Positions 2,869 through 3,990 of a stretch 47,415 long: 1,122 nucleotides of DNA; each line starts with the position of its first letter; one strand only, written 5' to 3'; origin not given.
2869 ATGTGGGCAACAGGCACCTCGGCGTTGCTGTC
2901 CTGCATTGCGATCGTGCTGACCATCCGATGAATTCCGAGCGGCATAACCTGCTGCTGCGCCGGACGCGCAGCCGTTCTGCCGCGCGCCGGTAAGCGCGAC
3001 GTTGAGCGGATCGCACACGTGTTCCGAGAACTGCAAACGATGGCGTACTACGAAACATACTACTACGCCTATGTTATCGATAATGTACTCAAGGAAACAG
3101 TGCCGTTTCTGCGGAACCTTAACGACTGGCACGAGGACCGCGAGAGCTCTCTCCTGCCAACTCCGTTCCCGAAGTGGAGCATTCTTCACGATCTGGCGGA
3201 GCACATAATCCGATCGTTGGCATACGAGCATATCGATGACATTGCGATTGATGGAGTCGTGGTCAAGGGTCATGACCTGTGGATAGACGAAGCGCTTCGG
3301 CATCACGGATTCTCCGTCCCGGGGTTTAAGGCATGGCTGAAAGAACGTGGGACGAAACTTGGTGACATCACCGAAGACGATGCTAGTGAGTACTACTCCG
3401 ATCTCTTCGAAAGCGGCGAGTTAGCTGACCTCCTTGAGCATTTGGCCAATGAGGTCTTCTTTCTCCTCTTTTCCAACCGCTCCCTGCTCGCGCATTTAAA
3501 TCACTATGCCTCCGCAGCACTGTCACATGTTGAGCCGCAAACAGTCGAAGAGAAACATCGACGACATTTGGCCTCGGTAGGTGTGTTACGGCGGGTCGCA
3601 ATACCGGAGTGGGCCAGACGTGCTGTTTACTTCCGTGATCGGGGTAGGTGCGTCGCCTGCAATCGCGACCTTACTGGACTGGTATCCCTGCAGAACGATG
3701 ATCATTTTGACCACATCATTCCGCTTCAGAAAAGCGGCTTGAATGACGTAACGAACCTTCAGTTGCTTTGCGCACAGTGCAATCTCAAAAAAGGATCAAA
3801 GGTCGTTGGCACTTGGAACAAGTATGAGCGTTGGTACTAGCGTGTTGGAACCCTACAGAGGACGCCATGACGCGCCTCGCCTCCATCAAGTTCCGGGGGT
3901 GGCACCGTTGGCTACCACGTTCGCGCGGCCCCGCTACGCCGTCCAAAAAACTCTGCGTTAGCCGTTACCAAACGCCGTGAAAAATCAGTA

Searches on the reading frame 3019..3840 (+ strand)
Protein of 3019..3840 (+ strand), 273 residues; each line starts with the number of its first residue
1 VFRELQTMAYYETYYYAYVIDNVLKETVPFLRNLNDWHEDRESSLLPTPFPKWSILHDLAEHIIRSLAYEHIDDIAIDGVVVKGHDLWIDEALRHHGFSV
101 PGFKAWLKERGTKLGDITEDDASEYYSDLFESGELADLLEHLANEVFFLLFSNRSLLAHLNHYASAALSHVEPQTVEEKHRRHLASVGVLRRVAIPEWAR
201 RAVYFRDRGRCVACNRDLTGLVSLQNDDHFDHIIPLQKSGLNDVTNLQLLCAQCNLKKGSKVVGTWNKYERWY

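Call 10: search_protein_families(library=pfam, proteins=[window:3019-3840:+], max_evalue=0.1)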
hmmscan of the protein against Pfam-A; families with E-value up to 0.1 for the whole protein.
window:3019-3840:+ (273 aa): 5 families
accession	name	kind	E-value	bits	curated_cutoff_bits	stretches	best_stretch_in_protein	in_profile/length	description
PF01844.29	HNH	-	9.5e-11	42.1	21.4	1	211-260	1-46/47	HNH endonuclease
PF14279.12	HNH_5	-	1.9e-08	34.6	27.5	1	226-263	11-48/56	HNH endonuclease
PF02945.21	Endonuclease_7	-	0.015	15.6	23.6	1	194-260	9-65/82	Recombination endonuclease VII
PF13395.12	HNH_4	-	0.03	14.7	22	1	230-262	20-52/54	HNH endonuclease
PF19474.4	DUF6011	-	0.038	14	26.6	1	204-223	4-23/37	Family of unknown function (DUF6011)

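Call 11: search_protein_families(library=ncbifam, proteins=[window:3019-3840:+], max_evalue=0.1)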
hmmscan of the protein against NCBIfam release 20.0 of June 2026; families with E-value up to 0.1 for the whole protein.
window:3019-3840:+ (273 aa): 3 families
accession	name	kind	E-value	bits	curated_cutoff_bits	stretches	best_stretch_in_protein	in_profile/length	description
NF040563.1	guided_IscB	equivalog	4e-07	29.5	175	1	198-265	182-242/314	RNA-guided endonuclease IscB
TIGR01865.2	cas_Csn1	equivalog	0.039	12.2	100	1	225-264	591-630/1070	type II CRISPR RNA-guided endonuclease Cas9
NF049971.1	CRISPR_Cas9d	exception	0.045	12.3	375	1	227-262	562-597/986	type II CRISPR RNA-guided endonuclease Cas9d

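Call 12: search_protein_families(library=padloc, proteins=[window:3019-3840:+], max_evalue=0.1)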
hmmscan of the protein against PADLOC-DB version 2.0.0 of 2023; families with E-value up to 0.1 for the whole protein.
window:3019-3840:+ (273 aa): 15 families
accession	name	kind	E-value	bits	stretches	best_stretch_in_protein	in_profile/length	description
PDLC03478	REase_II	-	1.3e-07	29.6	1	192-262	93-162/219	Type II restriction enzyme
PDLC03418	REase_II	-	0.00025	18.3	1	189-261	305-372/372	Type II restriction enzyme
PDLC00354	PtuB1|PtuB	-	0.00037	18.2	1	206-257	46-97/204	Unknown function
PDLC00325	PtuB1|PtuB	-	0.00068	17.3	1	207-268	50-111/213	Unknown function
PDLC00313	PtuB1|PtuB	-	0.00068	17.2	1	207-268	50-108/240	Unknown function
PDLC00337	PtuB1|PtuB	-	0.008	14.1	1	208-261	56-107/216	Unknown function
PDLC03431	REase_II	-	0.0091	13.5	1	229-258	177-206/246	Type II restriction enzyme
PDLC00352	PtuB1|PtuB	-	0.013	13.2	1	208-257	46-95/206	Unknown function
PDLC00345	PtuB1|PtuB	-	0.015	12.8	1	210-271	53-114/223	Unknown function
PDLC00350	PtuB1|PtuB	-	0.016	13.1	1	163-261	8-102/224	Unknown function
PDLC00315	PtuB1|PtuB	-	0.018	12.9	1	226-263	42-81/227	Unknown function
PDLC01256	Cas9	-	0.021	11.6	1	203-262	506-563/711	"CAS-II-A,CAS-II-B,CAS-II-C; effector__SPE"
PDLC02859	DpdF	-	0.022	11.2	1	204-266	3-60/545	DpdF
PDLC00749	Effector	-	0.035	11.1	1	190-220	11-41/395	Endonuclease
PDLC00335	PtuB1|PtuB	-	0.039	11.5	1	208-268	48-108/214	Unknown function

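Call 14: find_homologous_proteins(query=window:3019-3840:+)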
Query window:3019-3840:+ (273 aa): 346 proteins with E <= 0.001 among 1230 candidates; the best 120 are listed.
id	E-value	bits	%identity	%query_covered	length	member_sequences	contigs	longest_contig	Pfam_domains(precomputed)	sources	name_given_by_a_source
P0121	7.5e-186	634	100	100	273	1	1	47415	PF01844.30,PF14279.13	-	-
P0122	7.2e-164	562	88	100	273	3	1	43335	PF01844.30,PF14279.13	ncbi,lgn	-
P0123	7.1e-153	526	81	100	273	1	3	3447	PF01844.30,PF14279.13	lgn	-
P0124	4.4e-151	520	83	97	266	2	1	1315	PF01844.30,PF14279.13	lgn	-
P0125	2.4e-142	492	77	97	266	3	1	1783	PF01844.30,PF14279.13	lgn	-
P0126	9.7e-141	486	75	100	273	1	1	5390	PF01844.30,PF14279.13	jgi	jgi:hypothetical protein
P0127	4.3e-130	451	70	100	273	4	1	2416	PF01844.30,PF14279.13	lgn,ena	-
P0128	3.1e-129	449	69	100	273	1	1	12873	PF01844.30,PF14279.13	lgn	-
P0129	9.4e-128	444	68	100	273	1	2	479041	PF01844.30,PF14279.13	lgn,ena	-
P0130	1.5e-126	440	70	97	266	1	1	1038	PF01844.30,PF14279.13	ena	-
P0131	2.3e-125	436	70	100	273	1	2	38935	PF01844.30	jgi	jgi:5-methylcytosine-specific restriction endonuclease McrA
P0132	1.4e-123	430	67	100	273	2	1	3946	PF01844.30,PF14279.13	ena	-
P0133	2.6e-100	354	56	100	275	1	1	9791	PF01844.30,PF14279.13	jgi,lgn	-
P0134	4.4e-100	353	56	100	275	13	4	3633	PF01844.30,PF14279.13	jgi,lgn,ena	jgi:hypothetical protein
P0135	1.1e-97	345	54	100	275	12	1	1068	PF01844.30,PF14279.13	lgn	-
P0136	3.6e-97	343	54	100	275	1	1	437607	PF01844.30,PF14279.13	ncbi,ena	-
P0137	1.3e-96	342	55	100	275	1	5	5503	PF01844.30,PF14279.13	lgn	-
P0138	1.6e-96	341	55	100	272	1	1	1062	PF01844.30,PF14279.13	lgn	-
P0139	2.2e-96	341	53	100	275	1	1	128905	PF01844.30,PF14279.13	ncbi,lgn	-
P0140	2.4e-96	341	54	100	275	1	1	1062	PF01844.30,PF14279.13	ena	-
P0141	5.3e-96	340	54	100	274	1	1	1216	PF01844.30,PF14279.13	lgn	-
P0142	9.5e-96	339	55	100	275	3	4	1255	PF01844.30,PF14279.13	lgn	-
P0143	5.6e-95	336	54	97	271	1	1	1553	PF01844.30,PF14279.13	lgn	-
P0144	9.3e-95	335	55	100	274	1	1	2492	PF01844.30,PF14279.13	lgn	-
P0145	5.4e-93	330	53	100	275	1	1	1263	PF01844.30,PF14279.13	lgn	-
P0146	5.8e-93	330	54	100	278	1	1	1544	PF01844.30,PF14279.13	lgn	-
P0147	3.6e-92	327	52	100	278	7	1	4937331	PF01844.30,PF14279.13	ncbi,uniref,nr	ncbi:HNH endonuclease [Methylomonas sp. MO1]|uniref:HNH endonuclease n=1 Tax=Methylomonas sp. MO1 Ta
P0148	1.5e-91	325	52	100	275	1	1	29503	PF01844.30,PF14279.13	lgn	-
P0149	3.2e-88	314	51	100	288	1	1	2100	PF01844.30,PF14279.13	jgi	jgi:hypothetical protein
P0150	5.2e-88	313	51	100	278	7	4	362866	PF01844.30,PF14279.13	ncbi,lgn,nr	nr:HNH endonuclease [Alcaligenes faecalis]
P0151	5.6e-88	313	50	100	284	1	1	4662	PF01844.30,PF14279.13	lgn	-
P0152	6.2e-88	313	51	100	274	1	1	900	PF01844.30,PF14279.13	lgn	-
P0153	7.8e-88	313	51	99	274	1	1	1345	PF01844.30,PF14279.13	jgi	jgi:hypothetical protein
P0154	1.7e-87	312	49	100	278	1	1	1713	PF01844.30,PF14279.13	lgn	-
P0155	2.1e-87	311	51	100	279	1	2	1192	PF01844.30,PF14279.13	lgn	-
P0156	3.9e-87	310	52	100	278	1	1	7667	PF01844.30,PF14279.13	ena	-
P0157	4.0e-87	310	50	100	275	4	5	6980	PF01844.30,PF14279.13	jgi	jgi:5-methylcytosine-specific restriction endonuclease McrA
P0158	4.4e-87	310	49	100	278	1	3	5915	PF01844.30,PF14279.13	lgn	-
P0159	4.8e-87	310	50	100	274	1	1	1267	PF01844.30,PF14279.13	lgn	-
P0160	7.2e-87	310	48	100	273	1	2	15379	PF01844.30,PF14279.13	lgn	-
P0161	1.4e-86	309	49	100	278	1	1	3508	PF01844.30,PF14279.13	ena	-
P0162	8.8e-86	306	49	97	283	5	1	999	PF01844.30,PF14279.13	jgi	jgi:hypothetical protein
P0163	2.8e-85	304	49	100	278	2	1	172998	PF01844.30,PF14279.13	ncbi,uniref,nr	ncbi:HNH endonuclease [Aeromonas veronii]|uniref:HNH endonuclease n=1 Tax=Aeromonas veronii TaxID=65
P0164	8.9e-85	303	49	100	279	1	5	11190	PF01844.30,PF14279.13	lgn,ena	-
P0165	1.4e-81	292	47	100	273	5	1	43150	PF01844.30,PF14279.13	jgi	jgi:HNH endonuclease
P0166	1.2e-80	289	50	99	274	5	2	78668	PF01844.30,PF14279.13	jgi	jgi:hypothetical protein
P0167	1.6e-80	289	46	97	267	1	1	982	PF01844.30,PF14279.13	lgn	-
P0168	5.0e-80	287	48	100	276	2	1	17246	PF01844.30,PF14279.13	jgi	jgi:HNH endonuclease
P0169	3.5e-79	284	46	100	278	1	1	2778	PF01844.30,PF14279.13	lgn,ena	-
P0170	1.3e-78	282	47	99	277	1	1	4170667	PF01844.30,PF14279.13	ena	-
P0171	2.1e-78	282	47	100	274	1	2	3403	PF01844.30,PF14279.13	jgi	jgi:HNH endonuclease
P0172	4.1e-78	281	47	100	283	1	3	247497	PF01844.30,PF14279.13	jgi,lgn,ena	-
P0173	1.1e-77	280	49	100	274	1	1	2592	PF01844.30,PF14279.13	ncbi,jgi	-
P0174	5.9e-77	277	49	97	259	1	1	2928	PF01844.30,PF14279.13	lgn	-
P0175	8.5e-77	277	46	100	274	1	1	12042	PF01844.30,PF14279.13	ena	-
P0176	2.6e-75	272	44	100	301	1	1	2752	PF01844.30,PF14279.13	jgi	jgi:hypothetical protein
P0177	1.0e-73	266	46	100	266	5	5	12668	PF01844.30,PF14279.13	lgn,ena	-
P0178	1.4e-72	263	52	80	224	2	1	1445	PF01844.30,PF14279.13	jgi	jgi:hypothetical protein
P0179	3.8e-72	261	47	100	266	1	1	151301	PF01844.30,PF14279.13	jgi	jgi:hypothetical protein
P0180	6.1e-72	261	43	100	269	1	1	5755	PF01844.30,PF14279.13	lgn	-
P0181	1.8e-71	259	44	97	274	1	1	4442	PF01844.30,PF14279.13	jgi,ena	-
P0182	2.4e-71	259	43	100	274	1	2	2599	PF01844.30,PF14279.13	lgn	-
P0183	5.2e-71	258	44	97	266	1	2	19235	PF01844.30,PF14279.13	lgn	-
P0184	5.7e-70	254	45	100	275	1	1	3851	PF01844.30,PF14279.13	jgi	jgi:hypothetical protein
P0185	4.7e-67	245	53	75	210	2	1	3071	PF01844.30,PF14279.13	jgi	-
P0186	2.0e-64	236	45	97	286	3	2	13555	PF01844.30,PF14279.13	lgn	-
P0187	5.3e-64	235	42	100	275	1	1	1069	PF01844.30,PF14279.13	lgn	-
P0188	7.1e-64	234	42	100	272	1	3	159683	PF01844.30,PF14279.13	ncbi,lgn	-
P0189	6.7e-63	231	39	100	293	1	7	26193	PF01844.30,PF14279.13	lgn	-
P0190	7.6e-63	231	42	99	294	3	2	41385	PF01844.30,PF14279.13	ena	-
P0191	8.4e-63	231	41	99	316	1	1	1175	PF01844.30,PF14279.13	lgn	-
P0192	1.3e-62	230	41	97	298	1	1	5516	PF01844.30,PF14279.13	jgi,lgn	jgi:hypothetical protein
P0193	4.2e-62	228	42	100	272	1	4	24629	PF01844.30,PF14279.13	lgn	-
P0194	4.3e-62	228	41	99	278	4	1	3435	PF01844.30,PF14279.13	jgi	-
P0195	8.8e-62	227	42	97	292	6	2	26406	PF01844.30,PF14279.13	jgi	jgi:hypothetical protein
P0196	8.9e-62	227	43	97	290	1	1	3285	PF01844.30,PF14279.13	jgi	jgi:hypothetical protein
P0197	4.7e-61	225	39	93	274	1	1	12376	PF01844.30,PF14279.13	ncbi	-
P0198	1.3e-60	223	41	99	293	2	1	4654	PF01844.30,PF14279.13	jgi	jgi:hypothetical protein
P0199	1.5e-60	223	41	99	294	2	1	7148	PF01844.30,PF14279.13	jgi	jgi:hypothetical protein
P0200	3.2e-60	222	41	99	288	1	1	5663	PF01844.30,PF14279.13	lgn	-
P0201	3.8e-60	222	41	97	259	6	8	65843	PF01844.30,PF14279.13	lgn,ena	-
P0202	7.1e-60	221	40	97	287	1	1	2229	PF01844.30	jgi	-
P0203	9.8e-60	221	41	99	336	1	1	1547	PF01844.30,PF14279.13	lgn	-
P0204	2.9e-59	219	42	97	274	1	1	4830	PF01844.30,PF14279.13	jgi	-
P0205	4.7e-59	218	40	96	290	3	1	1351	PF01844.30,PF14279.13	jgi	jgi:hypothetical protein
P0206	9.9e-59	217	39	97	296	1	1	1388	PF01844.30,PF14279.13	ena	-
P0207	1.1e-58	217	40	99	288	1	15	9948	PF01844.30,PF14279.13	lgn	-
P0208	5.7e-58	215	39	99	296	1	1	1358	PF01844.30,PF14279.13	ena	-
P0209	3.6e-57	212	38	97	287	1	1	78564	PF01844.30,PF14279.13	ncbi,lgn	-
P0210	7.1e-57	211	41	97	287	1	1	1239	PF01844.30,PF14279.13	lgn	-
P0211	7.1e-57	211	39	97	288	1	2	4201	PF01844.30,PF14279.13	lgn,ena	-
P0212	1.5e-56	210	38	99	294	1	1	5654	PF01844.30,PF14279.13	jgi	jgi:hypothetical protein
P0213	1.5e-56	210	38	99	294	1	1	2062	PF01844.30,PF14279.13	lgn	-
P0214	1.6e-56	210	39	96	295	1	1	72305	PF01844.30,PF14279.13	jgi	jgi:HNH endonuclease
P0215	1.7e-56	210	39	97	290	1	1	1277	PF01844.30,PF14279.13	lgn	-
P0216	5.8e-56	208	38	97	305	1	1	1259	PF01844.30,PF14279.13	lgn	-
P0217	1.1e-55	207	38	99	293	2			PF01844.30,PF14279.13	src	-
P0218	1.1e-55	207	38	99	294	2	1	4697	PF01844.30,PF14279.13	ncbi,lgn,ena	-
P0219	1.2e-55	207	40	97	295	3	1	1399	PF01844.30,PF14279.13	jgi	jgi:hypothetical protein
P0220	1.3e-55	207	40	97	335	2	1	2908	PF01844.30,PF14279.13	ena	-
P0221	1.9e-55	206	38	97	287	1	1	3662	PF01844.30,PF14279.13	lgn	-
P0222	3.9e-55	205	39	99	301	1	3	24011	PF01844.30,PF14279.13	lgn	-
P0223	5.4e-55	205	39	97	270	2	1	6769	PF01844.30,PF14279.13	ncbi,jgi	jgi:hypothetical protein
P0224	7.3e-55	205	38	97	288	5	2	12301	PF01844.30,PF14279.13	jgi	jgi:hypothetical protein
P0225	7.9e-55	204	38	99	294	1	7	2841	PF01844.30,PF14279.13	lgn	-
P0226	8.2e-55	204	37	100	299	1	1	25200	PF01844.30,PF14279.13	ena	-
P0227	1.1e-54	204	39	100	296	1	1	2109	PF01844.30,PF14279.13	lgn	-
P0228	1.1e-54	204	40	97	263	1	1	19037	PF01844.30,PF14279.13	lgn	-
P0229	1.1e-54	204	37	97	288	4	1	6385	PF01844.30,PF14279.13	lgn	-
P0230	1.2e-54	204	39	97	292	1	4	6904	PF01844.30,PF14279.13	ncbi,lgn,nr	ncbi:MAG: HNH endonuclease [Acidobacteria bacterium]|nr:HNH endonuclease [Acidobacteriota bacterium]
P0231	1.6e-54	203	38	97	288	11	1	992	PF01844.30,PF14279.13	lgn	-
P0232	1.8e-54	203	39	99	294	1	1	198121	PF01844.30,PF14279.13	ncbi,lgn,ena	-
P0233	1.9e-54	203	36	100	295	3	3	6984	PF01844.30,PF14279.13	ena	-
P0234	2.3e-54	203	39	99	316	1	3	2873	PF01844.30,PF14279.13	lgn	-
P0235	2.6e-54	203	39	97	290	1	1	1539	PF01844.30,PF14279.13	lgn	-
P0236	2.7e-54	203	38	99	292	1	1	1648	PF01844.30,PF14279.13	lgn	-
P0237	3.2e-54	202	39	92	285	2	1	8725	PF01844.30,PF14279.13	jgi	jgi:hypothetical protein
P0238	3.3e-54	202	38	97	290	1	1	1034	PF01844.30,PF14279.13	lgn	-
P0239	3.7e-54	202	38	99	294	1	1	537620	PF01844.30,PF14279.13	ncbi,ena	-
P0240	4.0e-54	202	38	97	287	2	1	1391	PF01844.30,PF14279.13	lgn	-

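Call 15: find_encoding_contigs(protein=P0122, flank=8000, max_places=4)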
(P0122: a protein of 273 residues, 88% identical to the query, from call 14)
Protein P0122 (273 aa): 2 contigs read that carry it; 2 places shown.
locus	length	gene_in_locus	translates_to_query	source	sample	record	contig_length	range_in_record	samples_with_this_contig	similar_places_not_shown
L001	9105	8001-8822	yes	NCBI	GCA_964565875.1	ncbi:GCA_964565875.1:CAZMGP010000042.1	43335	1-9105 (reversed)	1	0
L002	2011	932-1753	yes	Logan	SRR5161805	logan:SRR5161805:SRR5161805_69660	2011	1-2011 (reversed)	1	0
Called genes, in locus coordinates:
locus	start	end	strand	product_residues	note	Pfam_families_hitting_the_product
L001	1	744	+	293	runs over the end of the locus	-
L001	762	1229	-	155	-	-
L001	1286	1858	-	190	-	PF13436:Gly-zipper_OmpA (weak)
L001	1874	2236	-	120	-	-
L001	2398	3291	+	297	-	PF03193:RsgA_GTPase (faint), PF01926:MMR_HSR1, PF02421:FeoB_N (weak)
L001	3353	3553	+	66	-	PF04102:SlyX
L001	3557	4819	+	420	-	PF04055:Radical_SAM, PF13186:SPASM, PF02810:SEC-C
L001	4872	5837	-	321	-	PF03401:TctC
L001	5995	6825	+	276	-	PF23023:Anti-Pycsar_Apyc1, PF00753:Lactamase_B, PF12706:Lactamase_B_2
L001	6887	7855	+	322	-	PF03401:TctC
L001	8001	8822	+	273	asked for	PF01844:HNH, PF14279:HNH_5 (weak)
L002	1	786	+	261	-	?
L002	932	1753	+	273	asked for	PF01844:HNH, PF14279:HNH_5 (weak)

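Call 28: find_encoding_contigs(protein=P0129, flank=7000, max_places=3)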
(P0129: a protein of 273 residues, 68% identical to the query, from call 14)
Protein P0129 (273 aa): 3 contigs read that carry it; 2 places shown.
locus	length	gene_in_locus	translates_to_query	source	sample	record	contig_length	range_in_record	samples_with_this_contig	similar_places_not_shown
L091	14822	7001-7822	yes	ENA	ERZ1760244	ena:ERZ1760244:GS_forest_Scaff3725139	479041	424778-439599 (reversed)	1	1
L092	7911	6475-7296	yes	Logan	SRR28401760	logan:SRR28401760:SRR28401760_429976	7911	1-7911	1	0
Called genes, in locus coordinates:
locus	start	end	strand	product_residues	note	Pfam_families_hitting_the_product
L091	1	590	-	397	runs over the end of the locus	PF01494:FAD_binding_3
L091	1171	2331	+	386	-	PF00145:DNA_methylase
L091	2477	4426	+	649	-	-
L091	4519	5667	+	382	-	PF02518:HATPase_c (weak), PF13589:HATPase_c_3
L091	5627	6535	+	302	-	-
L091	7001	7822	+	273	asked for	PF01844:HNH, PF14279:HNH_5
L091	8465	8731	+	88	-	PF01527:HTH_Tnp_1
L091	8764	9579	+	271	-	PF13276:HTH_21 (weak), PF00665:rve, PF13683:rve_3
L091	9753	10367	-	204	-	PF00665:rve, PF13683:rve_3, PF13333:rve_2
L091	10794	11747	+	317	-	PF05145:AbrB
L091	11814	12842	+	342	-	PF00356:LacI, PF00532:Peripla_BP_1, PF13407:Peripla_BP_4, PF13377:Peripla_BP_3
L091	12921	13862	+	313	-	-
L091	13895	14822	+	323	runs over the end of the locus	PF03401:TctC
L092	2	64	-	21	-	?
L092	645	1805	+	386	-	PF00145:DNA_methylase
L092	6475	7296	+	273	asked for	PF01844:HNH, PF14279:HNH_5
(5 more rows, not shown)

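Call 46: find_related_loci(query=A2, collection=metagenome_contigs, flank=5000)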
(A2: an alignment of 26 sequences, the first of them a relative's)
Query A2 (273 aa) in metagenome_contigs; peptide patterns used: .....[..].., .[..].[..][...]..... (x = any residue, [..] = any of these).
299 stretches matched a pattern; 160 encode a relative of the query (tblastn E <= 1e-3); the best 80 are kept; 80 distinct loci.
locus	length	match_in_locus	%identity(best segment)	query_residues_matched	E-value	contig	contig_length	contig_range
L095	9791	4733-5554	56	1-273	2e-104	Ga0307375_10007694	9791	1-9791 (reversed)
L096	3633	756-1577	56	1-273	3e-105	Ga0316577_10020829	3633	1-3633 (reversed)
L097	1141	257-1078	54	1-273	1e-110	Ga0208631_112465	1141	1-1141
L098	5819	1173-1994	52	1-273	1e-98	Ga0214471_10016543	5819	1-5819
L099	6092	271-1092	52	1-273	7e-96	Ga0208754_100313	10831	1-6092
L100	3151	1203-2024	49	1-273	1e-92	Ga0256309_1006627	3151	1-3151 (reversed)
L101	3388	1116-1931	50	3-273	8e-87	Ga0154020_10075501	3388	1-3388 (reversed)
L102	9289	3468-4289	47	1-273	6e-79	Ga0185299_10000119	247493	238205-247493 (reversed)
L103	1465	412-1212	44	8-273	4e-81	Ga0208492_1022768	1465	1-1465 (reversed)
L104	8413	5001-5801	42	8-273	2e-75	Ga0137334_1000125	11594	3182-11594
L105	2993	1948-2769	43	1-273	8e-75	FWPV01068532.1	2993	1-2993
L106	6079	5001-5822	46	1-273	1e-73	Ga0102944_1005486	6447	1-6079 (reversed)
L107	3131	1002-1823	42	1-273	1e-72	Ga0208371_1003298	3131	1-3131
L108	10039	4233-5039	41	5-273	6e-72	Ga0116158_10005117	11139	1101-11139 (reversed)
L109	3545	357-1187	44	10-273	3e-71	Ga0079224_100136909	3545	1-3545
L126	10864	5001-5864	38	1-273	2e-62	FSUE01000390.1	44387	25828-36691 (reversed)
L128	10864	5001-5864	39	1-273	3e-61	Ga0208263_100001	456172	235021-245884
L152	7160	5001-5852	38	3-273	2e-56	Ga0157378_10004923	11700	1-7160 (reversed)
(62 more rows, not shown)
